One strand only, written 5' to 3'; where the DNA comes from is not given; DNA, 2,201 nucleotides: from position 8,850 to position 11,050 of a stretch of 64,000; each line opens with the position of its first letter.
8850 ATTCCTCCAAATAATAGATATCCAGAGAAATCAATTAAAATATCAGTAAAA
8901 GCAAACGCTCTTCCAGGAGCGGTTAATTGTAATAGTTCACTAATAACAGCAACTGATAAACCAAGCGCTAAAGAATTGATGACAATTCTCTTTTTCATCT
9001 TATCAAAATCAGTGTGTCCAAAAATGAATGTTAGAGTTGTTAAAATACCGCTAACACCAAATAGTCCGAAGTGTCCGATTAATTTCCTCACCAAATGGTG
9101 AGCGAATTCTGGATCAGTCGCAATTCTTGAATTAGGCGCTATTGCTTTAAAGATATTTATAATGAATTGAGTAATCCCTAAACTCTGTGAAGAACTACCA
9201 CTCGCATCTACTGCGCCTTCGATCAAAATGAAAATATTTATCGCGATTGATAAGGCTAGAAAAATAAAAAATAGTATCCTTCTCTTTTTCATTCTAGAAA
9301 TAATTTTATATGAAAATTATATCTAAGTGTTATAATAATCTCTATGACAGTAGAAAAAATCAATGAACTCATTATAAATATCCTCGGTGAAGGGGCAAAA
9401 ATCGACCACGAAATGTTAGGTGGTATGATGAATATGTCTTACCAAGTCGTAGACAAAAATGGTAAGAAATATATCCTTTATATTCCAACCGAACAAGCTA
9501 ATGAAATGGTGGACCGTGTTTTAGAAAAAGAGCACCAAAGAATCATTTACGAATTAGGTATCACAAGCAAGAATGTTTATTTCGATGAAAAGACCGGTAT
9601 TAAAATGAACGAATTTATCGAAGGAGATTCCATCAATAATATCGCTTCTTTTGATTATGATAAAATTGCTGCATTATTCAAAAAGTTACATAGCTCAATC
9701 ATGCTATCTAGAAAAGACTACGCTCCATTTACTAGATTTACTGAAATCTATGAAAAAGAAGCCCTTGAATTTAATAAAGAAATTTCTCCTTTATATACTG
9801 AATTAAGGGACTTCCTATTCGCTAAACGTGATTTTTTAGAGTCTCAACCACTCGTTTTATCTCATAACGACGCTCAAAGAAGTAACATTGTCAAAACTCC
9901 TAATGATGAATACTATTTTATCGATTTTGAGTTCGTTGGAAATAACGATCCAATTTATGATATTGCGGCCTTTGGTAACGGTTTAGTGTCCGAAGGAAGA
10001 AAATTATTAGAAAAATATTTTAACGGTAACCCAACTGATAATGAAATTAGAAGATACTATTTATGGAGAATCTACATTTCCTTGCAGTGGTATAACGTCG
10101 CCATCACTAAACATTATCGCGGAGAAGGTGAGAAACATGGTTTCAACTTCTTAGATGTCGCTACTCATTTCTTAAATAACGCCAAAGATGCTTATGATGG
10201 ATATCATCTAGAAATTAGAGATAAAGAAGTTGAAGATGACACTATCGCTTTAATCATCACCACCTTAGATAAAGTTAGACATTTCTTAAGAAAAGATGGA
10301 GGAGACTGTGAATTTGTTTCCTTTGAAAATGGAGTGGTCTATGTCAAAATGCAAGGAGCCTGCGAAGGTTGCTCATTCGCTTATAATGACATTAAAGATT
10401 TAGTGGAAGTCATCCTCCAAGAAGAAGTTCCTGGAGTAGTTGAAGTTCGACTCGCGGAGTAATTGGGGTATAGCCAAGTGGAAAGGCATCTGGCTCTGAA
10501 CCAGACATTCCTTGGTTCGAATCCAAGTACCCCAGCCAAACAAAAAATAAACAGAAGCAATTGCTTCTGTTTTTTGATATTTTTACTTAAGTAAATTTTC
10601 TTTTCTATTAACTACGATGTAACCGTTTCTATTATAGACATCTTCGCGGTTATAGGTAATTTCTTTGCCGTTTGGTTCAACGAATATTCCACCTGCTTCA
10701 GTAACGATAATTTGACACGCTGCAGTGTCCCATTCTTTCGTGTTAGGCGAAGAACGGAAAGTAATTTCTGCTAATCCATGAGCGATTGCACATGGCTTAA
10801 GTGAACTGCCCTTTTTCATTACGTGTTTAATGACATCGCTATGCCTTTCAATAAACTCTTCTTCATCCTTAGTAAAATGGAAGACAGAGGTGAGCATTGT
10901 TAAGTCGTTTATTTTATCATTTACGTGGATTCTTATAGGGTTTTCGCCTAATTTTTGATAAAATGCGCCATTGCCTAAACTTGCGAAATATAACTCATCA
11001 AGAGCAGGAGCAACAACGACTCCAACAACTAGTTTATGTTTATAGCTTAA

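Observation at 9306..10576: Choline-kinase-like/Nfu fusion protein co-transcribed with tRNA-Gln(CUG) from a leaderless-type promoter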

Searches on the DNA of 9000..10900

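Call 58: search_rna_families(source=window, start=9000, end=10900, threshold=evalue, max_evalue=1)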
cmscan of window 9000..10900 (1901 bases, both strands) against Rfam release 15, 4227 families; matches with E-value up to 1: 4.
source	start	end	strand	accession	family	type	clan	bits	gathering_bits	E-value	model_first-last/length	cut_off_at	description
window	10464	10535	+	RF00005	tRNA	Gene; tRNA;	CL00001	66.5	29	8.4e-14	1-71/71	no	tRNA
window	10464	10536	-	RF04354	Plastid-ycf2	Cis-reg;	-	26.6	65.7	0.0088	1-75/75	no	Plastid-ycf2 5UTR RNA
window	10535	10590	+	RF00834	mir-268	Gene; miRNA;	-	22.2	47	0.53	1-89/89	no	mir-268 microRNA precursor family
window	9397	9539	-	RF02672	SprX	Gene; sRNA;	-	21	80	0.1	1-151/151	no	Small pathogenicity island RNA X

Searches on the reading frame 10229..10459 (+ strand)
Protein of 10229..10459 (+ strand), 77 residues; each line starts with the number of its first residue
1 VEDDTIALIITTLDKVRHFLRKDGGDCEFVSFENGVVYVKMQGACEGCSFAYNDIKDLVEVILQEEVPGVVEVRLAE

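Call 38: find_homologous_proteins(query=window:10229-10459:+, max_evalue=1e-8)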
Query window:10229-10459:+ (77 aa): 209 proteins with E <= 1e-8 among 210 candidates; the best 120 are listed.
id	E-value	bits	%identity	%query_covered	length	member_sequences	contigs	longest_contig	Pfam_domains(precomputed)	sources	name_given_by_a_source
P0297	4.3e-34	133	81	97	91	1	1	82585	PF01106.23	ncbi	-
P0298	2.1e-33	131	79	97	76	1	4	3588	PF01106.23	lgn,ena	-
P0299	1.7e-32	128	81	97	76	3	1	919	PF01106.23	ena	-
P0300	2.4e-32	128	81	97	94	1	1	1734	PF01106.23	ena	-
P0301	3.7e-32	127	75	99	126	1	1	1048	PF01106.23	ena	-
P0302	4.6e-32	127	77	97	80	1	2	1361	PF01106.23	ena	-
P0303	5.8e-32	127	75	97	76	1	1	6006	PF01106.23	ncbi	-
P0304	6.3e-32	127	76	96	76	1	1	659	PF01106.23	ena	-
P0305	6.7e-32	126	78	96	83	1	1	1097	PF01106.23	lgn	-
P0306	6.7e-32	126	78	96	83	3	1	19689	PF01106.23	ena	-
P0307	1.0e-31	126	77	100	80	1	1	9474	PF01106.23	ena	-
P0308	1.3e-31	126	77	97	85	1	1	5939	PF01106.23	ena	-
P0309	1.3e-31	125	80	90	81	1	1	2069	PF01106.23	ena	-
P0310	1.9e-31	125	76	97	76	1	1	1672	PF01106.23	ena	-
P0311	2.2e-31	125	77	96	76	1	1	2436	PF01106.23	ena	-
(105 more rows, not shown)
